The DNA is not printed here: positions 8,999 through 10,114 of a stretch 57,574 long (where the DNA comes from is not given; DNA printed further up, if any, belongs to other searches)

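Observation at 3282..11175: T7SSb-style substrate module without any secretion machinery in the window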

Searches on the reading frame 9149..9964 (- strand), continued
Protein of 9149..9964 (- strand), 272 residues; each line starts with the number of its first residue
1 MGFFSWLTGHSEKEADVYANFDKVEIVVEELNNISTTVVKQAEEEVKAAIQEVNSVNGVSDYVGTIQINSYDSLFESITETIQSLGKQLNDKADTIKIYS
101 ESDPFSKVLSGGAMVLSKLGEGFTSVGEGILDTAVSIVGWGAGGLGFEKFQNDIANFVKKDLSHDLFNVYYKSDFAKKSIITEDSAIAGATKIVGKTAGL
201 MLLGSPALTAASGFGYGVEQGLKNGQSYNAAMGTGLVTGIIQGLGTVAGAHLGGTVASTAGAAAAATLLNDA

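Call 51: find_encoding_contigs(protein=P0166, flank=10000, max_places=4)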
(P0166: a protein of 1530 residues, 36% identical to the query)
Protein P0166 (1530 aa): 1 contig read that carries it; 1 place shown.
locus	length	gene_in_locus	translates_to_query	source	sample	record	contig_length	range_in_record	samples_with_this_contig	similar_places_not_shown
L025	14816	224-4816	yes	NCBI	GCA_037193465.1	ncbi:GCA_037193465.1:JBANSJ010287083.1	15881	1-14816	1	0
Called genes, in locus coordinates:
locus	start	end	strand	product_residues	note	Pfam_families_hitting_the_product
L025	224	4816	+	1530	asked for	PF00498:FHA, PF16697:Yop-YscD_cpl (weak), PF01580:FtsK_SpoIIIE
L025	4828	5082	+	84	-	-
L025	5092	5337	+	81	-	-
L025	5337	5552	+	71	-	-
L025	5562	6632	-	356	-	PF08486:SpoIID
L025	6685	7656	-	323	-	PF00882:Zn_dep_PLPC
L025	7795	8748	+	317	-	PF07751:Abi_2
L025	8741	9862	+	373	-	PF00089:Trypsin, PF13365:Trypsin_2, PF13180:PDZ_2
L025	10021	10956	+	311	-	PF01544:CorA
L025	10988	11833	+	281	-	-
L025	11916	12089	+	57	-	-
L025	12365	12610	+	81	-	-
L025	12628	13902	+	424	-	PF01076:Mob_Pre, PF00435:Spectrin (faint)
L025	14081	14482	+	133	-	-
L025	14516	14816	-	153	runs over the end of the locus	PF15731:MqsA_antitoxin (faint), PF01381:HTH_3, PF13560:HTH_31 (weak), PF12844:HTH_19, PF01381:HTH_3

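Call 52: find_encoding_contigs(protein=P0179, flank=10000, max_places=6)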
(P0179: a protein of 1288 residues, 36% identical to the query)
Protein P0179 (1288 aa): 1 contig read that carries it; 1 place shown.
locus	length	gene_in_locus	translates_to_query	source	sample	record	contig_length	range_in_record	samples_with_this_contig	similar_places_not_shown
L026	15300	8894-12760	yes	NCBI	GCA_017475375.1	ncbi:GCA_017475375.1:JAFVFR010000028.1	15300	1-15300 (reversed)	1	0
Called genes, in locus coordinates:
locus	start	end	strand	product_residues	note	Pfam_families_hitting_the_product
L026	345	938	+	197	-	-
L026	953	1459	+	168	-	PF13367:PrsW-protease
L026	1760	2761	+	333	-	PF13439:Glyco_transf_4, PF00534:Glycos_transf_1, PF13692:Glyco_trans_1_4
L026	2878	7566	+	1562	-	-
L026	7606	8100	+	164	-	-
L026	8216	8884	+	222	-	-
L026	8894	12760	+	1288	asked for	PF01580:FtsK_SpoIIIE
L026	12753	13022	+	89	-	-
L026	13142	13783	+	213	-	-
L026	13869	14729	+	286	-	-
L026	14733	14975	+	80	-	-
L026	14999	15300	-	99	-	PF01098:FTSW_RODA_SPOVE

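Call 55: find_encoding_contigs(protein=P0160, flank=10000, max_places=4)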
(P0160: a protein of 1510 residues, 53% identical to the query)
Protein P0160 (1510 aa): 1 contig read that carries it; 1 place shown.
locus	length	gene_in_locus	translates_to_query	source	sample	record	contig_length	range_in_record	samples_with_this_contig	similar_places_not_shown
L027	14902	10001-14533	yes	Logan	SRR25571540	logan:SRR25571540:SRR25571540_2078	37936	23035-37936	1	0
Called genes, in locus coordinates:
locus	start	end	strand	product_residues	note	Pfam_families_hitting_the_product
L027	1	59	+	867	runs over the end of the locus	-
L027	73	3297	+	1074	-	PF13425:O-antigen_lig, PF20706:GT4-conflict, PF00534:Glycos_transf_1, PF13692:Glyco_trans_1_4, PF03808:Glyco_tran_WecG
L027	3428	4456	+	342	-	PF12710:HAD, PF04138:GtrA_DPMS_TM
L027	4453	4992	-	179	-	PF03358:FMN_red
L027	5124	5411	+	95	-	-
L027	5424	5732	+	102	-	-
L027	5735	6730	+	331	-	PF00877:NLPC_P60 (faint)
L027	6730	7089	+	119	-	-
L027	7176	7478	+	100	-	PF06013:WXG100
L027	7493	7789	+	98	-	-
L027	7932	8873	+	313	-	PF05257:CHAP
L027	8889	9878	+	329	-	PF01476:LysM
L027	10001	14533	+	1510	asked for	PF01580:FtsK_SpoIIIE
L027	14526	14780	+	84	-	-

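Call 56: find_encoding_contigs(protein=P0154, flank=10000, max_places=4)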
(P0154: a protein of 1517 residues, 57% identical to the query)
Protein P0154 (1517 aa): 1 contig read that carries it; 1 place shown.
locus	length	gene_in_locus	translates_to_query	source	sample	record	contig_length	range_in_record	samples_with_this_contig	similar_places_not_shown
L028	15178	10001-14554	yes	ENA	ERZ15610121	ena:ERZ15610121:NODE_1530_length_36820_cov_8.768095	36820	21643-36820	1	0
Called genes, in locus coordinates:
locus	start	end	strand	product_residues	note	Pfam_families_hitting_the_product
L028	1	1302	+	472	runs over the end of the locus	PF13439:Glyco_transf_4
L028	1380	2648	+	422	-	PF13692:Glyco_trans_1_4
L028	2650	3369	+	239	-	PF03808:Glyco_tran_WecG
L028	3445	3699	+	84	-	PF17761:DUF1016_N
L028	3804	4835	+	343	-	PF17761:DUF1016_N, PF06250:YhcG_C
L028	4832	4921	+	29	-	-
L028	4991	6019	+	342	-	PF12710:HAD, PF04138:GtrA_DPMS_TM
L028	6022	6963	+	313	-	PF00535:Glycos_transf_2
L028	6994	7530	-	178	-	PF03358:FMN_red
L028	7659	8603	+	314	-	-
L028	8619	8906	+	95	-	PF06013:WXG100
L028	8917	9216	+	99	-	-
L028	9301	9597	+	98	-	PF06013:WXG100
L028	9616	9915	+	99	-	PF06013:WXG100 (weak)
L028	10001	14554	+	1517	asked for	PF01580:FtsK_SpoIIIE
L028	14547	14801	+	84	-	-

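Call 57: list_cluster_members(proteins=[P0162, P0163, P0164, P0165, P0167, P0172, P0173, P0175, P0177, P0183])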
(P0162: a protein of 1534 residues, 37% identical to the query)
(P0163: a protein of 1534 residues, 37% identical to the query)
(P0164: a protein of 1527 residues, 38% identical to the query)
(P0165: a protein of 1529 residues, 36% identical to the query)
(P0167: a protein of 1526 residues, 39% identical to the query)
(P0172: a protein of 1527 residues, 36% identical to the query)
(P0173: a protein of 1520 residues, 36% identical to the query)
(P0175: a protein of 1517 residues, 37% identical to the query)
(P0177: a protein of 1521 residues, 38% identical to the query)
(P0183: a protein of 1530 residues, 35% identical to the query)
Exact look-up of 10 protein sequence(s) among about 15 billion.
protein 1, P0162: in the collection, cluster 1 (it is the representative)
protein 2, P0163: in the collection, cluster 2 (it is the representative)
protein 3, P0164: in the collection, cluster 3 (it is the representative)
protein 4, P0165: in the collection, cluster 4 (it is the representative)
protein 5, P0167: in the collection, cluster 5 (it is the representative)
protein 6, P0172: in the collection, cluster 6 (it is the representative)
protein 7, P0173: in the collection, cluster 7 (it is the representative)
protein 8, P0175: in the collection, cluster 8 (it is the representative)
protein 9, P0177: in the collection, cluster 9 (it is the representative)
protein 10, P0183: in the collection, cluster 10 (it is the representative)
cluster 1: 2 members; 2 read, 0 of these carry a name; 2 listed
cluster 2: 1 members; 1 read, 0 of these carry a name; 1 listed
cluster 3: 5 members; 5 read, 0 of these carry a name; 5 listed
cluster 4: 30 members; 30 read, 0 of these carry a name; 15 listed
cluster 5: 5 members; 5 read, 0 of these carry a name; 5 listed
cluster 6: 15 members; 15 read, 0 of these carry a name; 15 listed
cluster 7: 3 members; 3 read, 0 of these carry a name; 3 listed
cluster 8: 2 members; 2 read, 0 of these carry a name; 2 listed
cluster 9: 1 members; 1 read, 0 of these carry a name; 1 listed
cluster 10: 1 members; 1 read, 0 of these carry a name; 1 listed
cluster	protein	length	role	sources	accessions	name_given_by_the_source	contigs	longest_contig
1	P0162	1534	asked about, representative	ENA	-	-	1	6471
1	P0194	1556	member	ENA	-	-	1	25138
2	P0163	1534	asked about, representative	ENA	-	-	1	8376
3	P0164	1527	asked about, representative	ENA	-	-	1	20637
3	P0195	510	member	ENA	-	-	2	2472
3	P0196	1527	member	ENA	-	-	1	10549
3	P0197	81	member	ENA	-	-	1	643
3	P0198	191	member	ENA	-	-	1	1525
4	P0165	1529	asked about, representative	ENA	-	-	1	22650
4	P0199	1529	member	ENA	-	-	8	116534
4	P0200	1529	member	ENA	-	-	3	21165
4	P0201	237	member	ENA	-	-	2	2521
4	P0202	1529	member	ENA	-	-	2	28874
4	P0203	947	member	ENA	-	-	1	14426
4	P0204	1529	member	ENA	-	-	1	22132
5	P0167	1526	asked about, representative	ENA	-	-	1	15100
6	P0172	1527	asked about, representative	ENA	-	-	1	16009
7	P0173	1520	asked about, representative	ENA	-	-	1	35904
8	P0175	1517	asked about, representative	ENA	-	-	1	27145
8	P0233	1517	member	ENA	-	-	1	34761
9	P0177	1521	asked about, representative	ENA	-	-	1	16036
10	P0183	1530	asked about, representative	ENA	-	-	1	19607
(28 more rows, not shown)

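Call 69: find_encoding_contigs(protein=P0233, flank=10000, max_places=3)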
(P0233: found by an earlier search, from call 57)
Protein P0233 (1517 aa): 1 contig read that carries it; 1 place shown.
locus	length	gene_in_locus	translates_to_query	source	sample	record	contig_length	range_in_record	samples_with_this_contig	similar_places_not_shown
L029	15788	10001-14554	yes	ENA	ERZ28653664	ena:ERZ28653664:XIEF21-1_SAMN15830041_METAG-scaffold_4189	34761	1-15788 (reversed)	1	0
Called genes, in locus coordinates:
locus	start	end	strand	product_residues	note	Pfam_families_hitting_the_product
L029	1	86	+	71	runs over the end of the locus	PF01084:Ribosomal_S18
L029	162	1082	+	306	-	PF00781:DAGK_cat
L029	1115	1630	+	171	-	PF00383:dCMP_cyt_deam_1, PF14437:MafB19-deam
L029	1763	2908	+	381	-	PF08495:FIST, PF10442:FIST_C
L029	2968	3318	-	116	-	PF00581:Rhodanese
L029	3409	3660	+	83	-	-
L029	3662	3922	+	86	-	-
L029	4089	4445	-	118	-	PF00719:Pyrophosphatase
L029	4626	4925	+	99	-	-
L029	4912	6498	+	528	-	-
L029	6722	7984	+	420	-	PF06245:DUF1015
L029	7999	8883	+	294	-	PF04015:DUF362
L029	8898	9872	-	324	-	PF18013:Phage_lysozyme2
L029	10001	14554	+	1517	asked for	PF01580:FtsK_SpoIIIE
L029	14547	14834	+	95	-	-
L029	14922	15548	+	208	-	-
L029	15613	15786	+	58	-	?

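Call 71: search_protein_families(library=ncbifam, proteins=[L023:4077-8624:+, L023:8617-8868:+, L029:14547-14831:+, L024:8024-9421:+, L029:14922-15545:+, L026:13142-13780:+, L026:13857-14726:+, L026:7606-8097:+, L023:9663-9986:+, L026:8198-8881:+], max_evalue=0.1)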
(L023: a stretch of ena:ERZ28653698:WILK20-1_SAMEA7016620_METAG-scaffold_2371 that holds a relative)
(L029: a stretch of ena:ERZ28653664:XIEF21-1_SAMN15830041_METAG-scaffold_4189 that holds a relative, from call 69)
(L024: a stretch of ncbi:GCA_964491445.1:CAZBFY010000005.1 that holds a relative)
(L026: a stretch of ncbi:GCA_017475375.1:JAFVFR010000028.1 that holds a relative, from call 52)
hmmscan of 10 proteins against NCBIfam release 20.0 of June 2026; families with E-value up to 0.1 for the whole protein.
L023:4077-8624:+ (1516 aa): 7 families
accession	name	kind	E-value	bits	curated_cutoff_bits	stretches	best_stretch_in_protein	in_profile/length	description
TIGR03928.1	T7_EssCb_Firm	equivalog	3.4e-279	929.4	778.4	1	230-1506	5-1294/1296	type VII secretion protein EssC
TIGR03924.1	T7SS_EccC_a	equivalog_domain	2.5e-101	340.5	509.15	2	250-930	3-668/673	type VII secretion protein EccCa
TIGR03925.1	T7SS_EccC_b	equivalog_domain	1.5e-62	211.6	346.55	2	1023-1321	49-358/564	type VII secretion protein EccCb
NF007615.0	PRK10263.1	equivalog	6.3e-17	60.6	1566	2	700-904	1007-1221/1355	DNA translocase FtsK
NF010171.0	PRK13652.1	equivalog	0.0011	18.1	476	1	566-607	180-219/277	cobalt transporter ATP-binding subunit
NF041214.1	plasmid_TraB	equivalog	0.015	13.8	800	0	683-721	224-266/639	plasmid transfer protein TraB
NF045610.1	acin_4_helix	equivalog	0.054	13.5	50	0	275-342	13-81/131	putative four-helix membrane protein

L023:8617-8868:+ (84 aa): 0 families

L029:14547-14831:+ (95 aa): 0 families

L024:8024-9421:+ (466 aa): 0 families

L029:14922-15545:+ (208 aa): 1 family
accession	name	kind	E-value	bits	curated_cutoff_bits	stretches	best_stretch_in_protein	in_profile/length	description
NF007523.0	PRK10132.1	equivalog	0.063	14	157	0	157-208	7-57/108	hypothetical protein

L026:13142-13780:+ (213 aa): 1 family
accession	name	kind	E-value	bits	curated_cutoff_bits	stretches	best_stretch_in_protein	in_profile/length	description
NF040794.1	sarcosine_GrdF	exception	0.03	12.9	800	1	25-148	303-416/435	sarcosine reductase complex component B subunit beta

L026:13857-14726:+ (290 aa): 2 families
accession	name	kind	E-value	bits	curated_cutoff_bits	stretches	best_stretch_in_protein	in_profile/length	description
NF045650.1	CD1247_Nterm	equivalog_domain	0.0011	19.6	30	1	105-173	22-65/70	CD1247 N-terminal domain-containing protein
NF009643.0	PRK13169.1-4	equivalog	0.095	13.3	249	0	148-185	9-46/129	DNA replication initiation control protein YabA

L026:7606-8097:+ (164 aa): 0 families

L023:9663-9986:+ (108 aa): 1 family
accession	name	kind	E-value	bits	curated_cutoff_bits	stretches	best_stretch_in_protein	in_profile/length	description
NF033564.0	transpos_ISAs1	equivalog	0.017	14.3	70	1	47-105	143-201/314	ISAs1 family transposase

L026:8198-8881:+ (228 aa): 1 family
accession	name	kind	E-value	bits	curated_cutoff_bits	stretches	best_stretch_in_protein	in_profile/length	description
TIGR02016.1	BchX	equivalog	0.077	12.3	331.2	0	127-175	142-190/296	chlorophyllide a reductase iron protein subunit X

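Call 72: search_protein_families(library=pfam, proteins=[L023:4077-8624:+, L023:8617-8868:+, L029:14547-14831:+, L024:8024-9421:+, L029:14922-15545:+, L026:13142-13780:+, L026:13857-14726:+, L026:7606-8097:+, L023:9663-9986:+, L026:8198-8881:+], max_evalue=0.1)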
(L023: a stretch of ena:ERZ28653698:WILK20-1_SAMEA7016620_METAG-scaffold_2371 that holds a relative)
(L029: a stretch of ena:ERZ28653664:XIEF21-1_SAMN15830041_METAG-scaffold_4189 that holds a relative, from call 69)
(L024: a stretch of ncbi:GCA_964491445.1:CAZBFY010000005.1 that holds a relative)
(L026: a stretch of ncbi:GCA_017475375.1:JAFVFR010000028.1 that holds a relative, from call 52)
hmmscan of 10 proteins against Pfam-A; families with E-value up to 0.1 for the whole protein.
L023:4077-8624:+ (1516 aa): 7 families
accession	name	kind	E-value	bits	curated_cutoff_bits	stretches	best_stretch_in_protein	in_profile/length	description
PF01580.24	FtsK_SpoIIIE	-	1.4e-47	162.4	24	2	682-870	20-220/221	FtsK/SpoIIIE family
PF13401.12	AAA_22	-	0.0022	18.7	27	0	704-866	6-122/130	AAA domain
PF25199.1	nSTAND_NTPase5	-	0.0022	18.3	34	0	524-579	75-130/145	Novel STAND NTPase 5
PF00437.27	T2SSE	-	0.0064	15.6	24.9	0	683-726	123-165/370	Type II/IV secretion system protein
PF12696.13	TraG-D_C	-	0.0079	16.6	22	0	827-896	2-73/126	TraM recognition site of TraD and TraG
PF13555.12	AAA_29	-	0.016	15.4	27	0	703-725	23-46/61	P-loop containing region of AAA domain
PF20886.2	PWP3A-B_C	-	0.02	15.3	27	0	505-544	52-91/141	PWWP domain-containing DNA repair factor 3A/B, C-terminal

L023:8617-8868:+ (84 aa): 1 family
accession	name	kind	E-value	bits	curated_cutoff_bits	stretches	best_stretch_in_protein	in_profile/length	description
PF08817.16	YukD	-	0.062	14.5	27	1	16-83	11-76/76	WXG100 protein secretion system (Wss), protein YukD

L029:14547-14831:+ (95 aa): 0 families

L024:8024-9421:+ (466 aa): 0 families

L029:14922-15545:+ (208 aa): 3 families
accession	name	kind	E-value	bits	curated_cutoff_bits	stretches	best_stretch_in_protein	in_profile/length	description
PF13342.12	Toprim_Crpt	-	0.044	14.2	32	0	57-79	26-48/60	C-terminal repeat of topoisomerase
PF20609.3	pAdhesive_17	-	0.091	12.6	27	0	134-195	138-199/289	Putative adhesive domain (group 17)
PF13102.12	Phage_int_SAM_5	-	0.097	13.5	22.3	0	37-68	55-84/98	Phage integrase SAM-like domain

L026:13142-13780:+ (213 aa): 6 families
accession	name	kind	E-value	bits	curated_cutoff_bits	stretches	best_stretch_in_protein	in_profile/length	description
PF18373.7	Spectrin_2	-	0.0038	17.8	26.4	0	131-179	26-74/78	Spectrin like domain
PF19793.4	DUF6277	-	0.014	16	32.8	1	122-187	33-98/117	Family of unknown function (DUF6277)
PF04163.17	Tht1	-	0.023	13.9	21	1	47-176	175-307/595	Tht1-like nuclear fusion protein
PF02086.21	MethyltransfD12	-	0.031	14.5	22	1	45-90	41-85/253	D12 class N6 adenine-specific DNA methyltransferase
PF04399.18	Glutaredoxin2_C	-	0.068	13.4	32.8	0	39-97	35-90/130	Glutaredoxin 2, C terminal domain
PF22099.1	MRS2-like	-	0.091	12.4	27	0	49-83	192-226/241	Magnesium transporter MRS2-like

L026:13857-14726:+ (290 aa): 5 families
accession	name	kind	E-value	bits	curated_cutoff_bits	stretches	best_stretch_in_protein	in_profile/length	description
PF08725.16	Integrin_b_cyt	-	0.008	16.3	23.4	1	24-58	3-37/44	Integrin beta cytoplasmic domain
PF05859.17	Mis12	-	0.021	15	25.7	0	66-179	112-201/231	Mis12 protein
PF22944.1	DGKD_4H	-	0.025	15.3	27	0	72-151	5-84/120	Diacylglycerol kinase delta, helical domain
PF05531.17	NPV_P10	-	0.037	15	29.8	0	62-118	6-66/75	Nucleopolyhedrovirus P10 protein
PF17546.7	Defb50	-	0.074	13.4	27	0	255-275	15-35/50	Beta defensin 50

L026:7606-8097:+ (164 aa): 3 families
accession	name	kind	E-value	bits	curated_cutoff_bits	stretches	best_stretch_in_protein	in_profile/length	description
PF03147.19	FDX-ACB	-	0.039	14.8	31.1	0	61-110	14-59/94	Ferredoxin-fold anticodon binding domain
PF14131.11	DUF4298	-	0.068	13.7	27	0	66-100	14-48/87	Domain of unknown function (DUF4298)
PF15960.10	DUF4763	-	0.074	12.7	30.1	1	16-86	169-231/236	Domain of unknown function (DUF4763)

L023:9663-9986:+ (108 aa): 3 families
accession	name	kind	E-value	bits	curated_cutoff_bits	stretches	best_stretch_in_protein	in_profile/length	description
PF25547.1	WXG100_2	-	0.014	15.8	27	1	25-94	39-110/150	WXG100 like domain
PF08651.15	DASH_Duo1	-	0.042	14.1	25.4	0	57-85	12-40/74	DASH complex subunit Duo1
PF20162.4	Etd1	-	0.063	14.2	27.5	0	60-97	43-80/98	Septation protein etd1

L026:8198-8881:+ (228 aa): 1 family
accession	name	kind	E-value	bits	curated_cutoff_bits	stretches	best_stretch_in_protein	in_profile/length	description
PF22421.1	SYY_C-terminal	-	0.028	14.8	27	0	55-85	52-82/83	Tyrosine--tRNA ligase SYY-like C-terminal domain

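Call 73: search_protein_families(library=pfam, alignment_id=A2, max_evalue=10)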
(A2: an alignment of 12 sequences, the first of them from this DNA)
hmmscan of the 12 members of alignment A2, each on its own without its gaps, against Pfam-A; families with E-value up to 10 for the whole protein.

A. member 1, seq(272 aa): 5 families
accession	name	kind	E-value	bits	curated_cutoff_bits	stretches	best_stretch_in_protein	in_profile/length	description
PF01519.22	DUF16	-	0.12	13.3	40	1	14-90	40-100/104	Protein of unknown function DUF16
PF22215.1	MLKL_N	-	0.12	12.4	27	1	54-113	30-89/142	Mixed lineage kinase domain-like N-terminal domain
PF00044.30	Gp_dh_N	-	0.13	13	31.7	1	51-104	25-78/101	Glyceraldehyde 3-phosphate dehydrogenase, NAD binding domain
PF14966.11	DNA_repr_REX1B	-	0.27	12.2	24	1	58-97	23-62/94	DNA repair REX1-B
PF19113.5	DUF5799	-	0.53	11.1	26.2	1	11-62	50-102/148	Family of unknown function (DUF5799)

B. families by the number of members that match (of 12 scanned): 22 families
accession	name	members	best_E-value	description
PF22215.1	MLKL_N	3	0.029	Mixed lineage kinase domain-like N-terminal domain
PF03036.21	Perilipin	2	0.077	Perilipin family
PF19113.5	DUF5799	2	0.53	Family of unknown function (DUF5799)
PF02674.22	Colicin_V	1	0.011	Colicin V production protein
PF04691.17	ApoC-I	1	0.02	Apolipoprotein C-I (ApoC-1)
PF14837.11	INTS5_N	1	0.022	Integrator complex subunit 5 N-terminus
PF00633.29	HHH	1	0.022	Helix-hairpin-helix motif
PF04513.17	Baculo_PEP_C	1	0.024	Baculovirus polyhedron envelope protein, PEP, C terminus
PF00881.29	Nitroreductase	1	0.084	Nitroreductase family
PF16088.10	BORCS7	1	0.1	BLOC-1-related complex sub-unit 7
PF15047.11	DUF4533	1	0.11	Protein of unknown function (DUF4533)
PF02520.22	ANIS5_cation-bd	1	0.11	SXP/RAL-2 family protein Ani s 5-like, metal-binding domain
PF01519.22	DUF16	1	0.12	Protein of unknown function DUF16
PF25428.1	DUF7894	1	0.12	Domain of unknown function (DUF7894)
PF00044.30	Gp_dh_N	1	0.13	Glyceraldehyde 3-phosphate dehydrogenase, NAD binding domain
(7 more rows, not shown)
